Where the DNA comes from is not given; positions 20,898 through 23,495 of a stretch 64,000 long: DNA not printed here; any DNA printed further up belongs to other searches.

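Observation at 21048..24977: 1309-aa secreted beta-helix plus lipase-like protein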

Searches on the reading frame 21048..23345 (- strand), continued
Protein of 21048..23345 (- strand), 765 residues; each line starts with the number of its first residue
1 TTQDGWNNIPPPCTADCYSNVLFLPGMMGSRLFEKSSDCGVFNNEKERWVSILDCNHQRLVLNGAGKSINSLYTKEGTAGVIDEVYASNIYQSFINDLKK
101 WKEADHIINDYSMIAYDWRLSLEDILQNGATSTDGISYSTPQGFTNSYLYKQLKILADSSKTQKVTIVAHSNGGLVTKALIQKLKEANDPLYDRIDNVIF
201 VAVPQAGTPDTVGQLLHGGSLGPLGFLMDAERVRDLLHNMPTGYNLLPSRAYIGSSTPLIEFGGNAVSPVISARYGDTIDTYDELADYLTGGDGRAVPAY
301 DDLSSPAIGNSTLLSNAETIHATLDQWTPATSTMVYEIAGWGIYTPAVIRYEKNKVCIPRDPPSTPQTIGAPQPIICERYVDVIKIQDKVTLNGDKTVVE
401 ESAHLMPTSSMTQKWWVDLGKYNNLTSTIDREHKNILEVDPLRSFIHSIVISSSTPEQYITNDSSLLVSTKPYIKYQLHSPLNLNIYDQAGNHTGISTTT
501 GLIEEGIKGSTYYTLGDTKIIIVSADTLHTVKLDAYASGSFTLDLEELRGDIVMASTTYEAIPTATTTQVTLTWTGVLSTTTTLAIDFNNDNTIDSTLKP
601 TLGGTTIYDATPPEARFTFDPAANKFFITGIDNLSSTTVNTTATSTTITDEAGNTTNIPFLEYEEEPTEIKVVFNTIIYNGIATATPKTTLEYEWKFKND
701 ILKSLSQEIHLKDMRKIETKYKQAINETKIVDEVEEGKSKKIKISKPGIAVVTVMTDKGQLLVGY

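Call 33: fold_search(model_id=the predicted structure, library=pdb)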
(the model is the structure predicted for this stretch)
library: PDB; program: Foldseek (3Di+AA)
matches with E <= 10: 1006; with E <= 0.001: 13
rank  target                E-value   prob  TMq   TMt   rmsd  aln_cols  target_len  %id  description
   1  4x92                  7.5e-13  1.00  0.36  0.69   5.5       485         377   14  Crystal structure of Lysosomal Phospholipase A2-S165A (released 2015-03-11)
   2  4x95_A                1.0e-12  1.00  0.37  0.71   5.7       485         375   15  Crystal structure of fully glycosylated Lysosomal Phospholipase A2 in complex with methyl arachidonyl fluorophosphonat (released 2015-03-25)
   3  4x97_A                4.0e-12  1.00  0.37  0.70   6.0       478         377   14  Crystal structure of Lysosomal Phospholipase A2 in complex with methyl arachidonyl fluorophosphonate (MAFP) (released 2015-03-11)
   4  4x90_A                7.7e-12  1.00  0.35  0.68   5.3       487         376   15  Crystal structure of Lysosomal Phospholipase A2 (released 2015-03-11)
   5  4xx1_A                9.4e-11  1.00  0.34  0.66   8.4       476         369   17  Low resolution structure of LCAT in complex with Fab1 (released 2015-07-29)
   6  5txf_A                1.6e-10  1.00  0.33  0.62   9.0       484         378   16  Crystal structure of Lecithin:cholesterol acyltransferase (LCAT) in a closed conformation (released 2017-10-25)
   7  5bv7_A                2.2e-10  1.00  0.35  0.66   8.1       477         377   16  Crystal structure of human LCAT (L4F, N5D) in complex with Fab of an agonistic antibody (released 2015-12-16)
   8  4xwg_A                3.4e-10  1.00  0.34  0.64   6.2       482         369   16  Crystal Structure of LCAT (C31Y) in complex with Fab1 (released 2015-07-29)
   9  4x96_A                1.4e-09  1.00  0.34  0.65   7.5       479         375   15  Low resolution crystal structure of Lecithin:Cholesterol Acyltransferase (LCAT; residues 21-397) (released 2015-03-25)
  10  6mvd_B                1.6e-09  1.00  0.33  0.64   7.7       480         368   15  Crystal structure of Lecithin:cholesterol acyltransferase (LCAT) in complex with isopropyl dodec-11-enylfluorophosphon (released 2018-12-05)
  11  4r1d_A                1.7e-09  1.00  0.32  0.45  11.9       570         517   14  The crystal structure of Tle4-Tli4 complex (released 2014-12-17)
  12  6mvd_A                3.9e-09  1.00  0.35  0.67   7.0       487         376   16  Crystal structure of Lecithin:cholesterol acyltransferase (LCAT) in complex with isopropyl dodec-11-enylfluorophosphon (released 2018-12-05)
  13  4xx1_J                4.2e-09  1.00  0.33  0.65   6.7       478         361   15  Low resolution structure of LCAT in complex with Fab1 (released 2015-07-29)
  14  3to4_D                5.3e-03  0.16  0.07  0.17  21.0       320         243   10  Structure of mouse Valpha14Vbeta2-mouseCD1d-alpha-Galactosylceramide (released 2011-12-14)
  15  4bvl_A                6.2e-03  0.90  0.15  0.29  13.4       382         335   11  Structure of 202-208 deletion mutant of PhaZ7 PHB depolymerase (released 2013-09-18)
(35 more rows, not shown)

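Call 45: search_solved_structures(query=A2, max_evalue=0.01, show_alignments=3)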
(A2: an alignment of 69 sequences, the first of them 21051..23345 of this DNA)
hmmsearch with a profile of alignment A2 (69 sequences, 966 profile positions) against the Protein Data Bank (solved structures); distinct sequences matched with E-value up to 0.01: 0.

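Call 63: search_protein_families(library=pfam, proteins=[P0122, P0124, P0125, P0134], max_evalue=0.1)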
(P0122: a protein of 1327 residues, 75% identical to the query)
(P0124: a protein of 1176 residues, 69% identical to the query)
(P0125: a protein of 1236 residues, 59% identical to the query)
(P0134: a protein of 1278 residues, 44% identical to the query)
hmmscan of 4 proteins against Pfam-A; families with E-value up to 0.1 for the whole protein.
P0122 (1327 aa): 7 families
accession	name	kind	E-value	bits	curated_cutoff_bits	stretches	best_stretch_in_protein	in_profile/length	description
PF02450.21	LCAT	-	5.8e-13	49.3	21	1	674-969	88-358/392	Lecithin:cholesterol acyltransferase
PF24096.1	DUF7379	-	4.8e-08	33.6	33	1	711-770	57-115/191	Domain of unknown function (DUF7379)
PF02089.21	Palm_thioest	-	0.00012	22.3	26.8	1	684-773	40-116/254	Palmitoyl protein thioesterase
PF05057.20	DUF676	-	0.0003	20.8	20.3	1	710-762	65-118/217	Putative serine esterase (DUF676)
PF05990.18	DUF900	-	0.0014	18.5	20.5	1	712-764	81-134/232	Alpha/beta hydrolase of unknown function (DUF900)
PF07819.20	PGAP1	-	0.0057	16.9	24.3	1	709-771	74-133/233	PGAP1-like alpha/beta domain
PF10162.14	G8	-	0.083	13.2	22.9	0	352-401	13-60/124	G8 domain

P0124 (1176 aa): 6 families
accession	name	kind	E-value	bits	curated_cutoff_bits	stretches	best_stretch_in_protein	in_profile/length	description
PF02450.21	LCAT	-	6.4e-11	42.5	21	1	520-814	87-358/392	Lecithin:cholesterol acyltransferase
PF24096.1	DUF7379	-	3.8e-08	34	33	1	562-621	59-117/191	Domain of unknown function (DUF7379)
PF05057.20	DUF676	-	8.5e-05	22.6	20.3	1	545-612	51-119/217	Putative serine esterase (DUF676)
PF05990.18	DUF900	-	0.00055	19.9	20.5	1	560-613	80-134/232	Alpha/beta hydrolase of unknown function (DUF900)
PF02089.21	Palm_thioest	-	0.0018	18.5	26.8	1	569-621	68-115/254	Palmitoyl protein thioesterase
PF07819.20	PGAP1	-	0.002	18.4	24.3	1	561-620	76-133/233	PGAP1-like alpha/beta domain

P0125 (1236 aa): 5 families
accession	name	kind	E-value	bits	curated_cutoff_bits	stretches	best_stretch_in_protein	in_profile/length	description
PF02450.21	LCAT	-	6.5e-09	35.9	21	1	585-832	90-327/392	Lecithin:cholesterol acyltransferase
PF24096.1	DUF7379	-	2.4e-07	31.4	33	1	621-681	57-116/191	Domain of unknown function (DUF7379)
PF05990.18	DUF900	-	0.00047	20.1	20.5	1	623-674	82-134/232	Alpha/beta hydrolase of unknown function (DUF900)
PF05057.20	DUF676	-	0.0007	19.6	20.3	1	628-672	70-118/217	Putative serine esterase (DUF676)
PF02089.21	Palm_thioest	-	0.018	15.2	26.8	1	624-681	64-114/254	Palmitoyl protein thioesterase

P0134 (1278 aa): 6 families
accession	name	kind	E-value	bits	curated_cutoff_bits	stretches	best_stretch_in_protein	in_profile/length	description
PF02450.21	LCAT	-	1.4e-10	41.5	21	1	623-766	90-212/392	Lecithin:cholesterol acyltransferase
PF24096.1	DUF7379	-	3.7e-07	30.7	33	1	667-721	64-118/191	Domain of unknown function (DUF7379)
PF05057.20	DUF676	-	0.00054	20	20.3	1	662-717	65-127/217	Putative serine esterase (DUF676)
PF05990.18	DUF900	-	0.0045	16.9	20.5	1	662-712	83-134/232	Alpha/beta hydrolase of unknown function (DUF900)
PF02089.21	Palm_thioest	-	0.011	15.9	26.8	1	670-719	70-114/254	Palmitoyl protein thioesterase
PF07819.20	PGAP1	-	0.04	14.1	24.3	1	670-719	88-133/233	PGAP1-like alpha/beta domain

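Call 84: find_encoding_contigs(protein=P0122, flank=4000, max_places=2)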
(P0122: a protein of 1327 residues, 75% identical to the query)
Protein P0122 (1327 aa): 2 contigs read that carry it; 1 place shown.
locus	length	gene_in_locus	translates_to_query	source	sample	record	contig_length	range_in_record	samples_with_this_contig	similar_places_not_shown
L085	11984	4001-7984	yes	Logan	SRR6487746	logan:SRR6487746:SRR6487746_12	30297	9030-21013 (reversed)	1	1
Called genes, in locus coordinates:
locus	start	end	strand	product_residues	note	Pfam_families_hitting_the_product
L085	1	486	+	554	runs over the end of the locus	PF16927:HisKA_7TM, PF00512:HisKA, PF02518:HATPase_c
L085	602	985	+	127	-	PF01909:NTP_transf_2, PF18765:Polbeta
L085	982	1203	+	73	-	PF01934:HepT-like (weak)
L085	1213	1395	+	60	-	PF01934:HepT-like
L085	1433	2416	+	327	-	PF00579:tRNA-synt_1b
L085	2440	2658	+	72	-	-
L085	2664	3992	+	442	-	PF01336:tRNA_anti-codon, PF00152:tRNA-synt_2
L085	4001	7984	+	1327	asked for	PF02450:LCAT, PF24096:DUF7379 (weak)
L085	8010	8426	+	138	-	-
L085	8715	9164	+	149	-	-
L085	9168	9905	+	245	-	PF02616:SMC_ScpA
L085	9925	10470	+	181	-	PF04079:SMC_ScpB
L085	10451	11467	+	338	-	PF00768:Peptidase_S11, PF13354:Beta-lactamase2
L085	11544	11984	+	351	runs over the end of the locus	PF00953:Glycos_transf_4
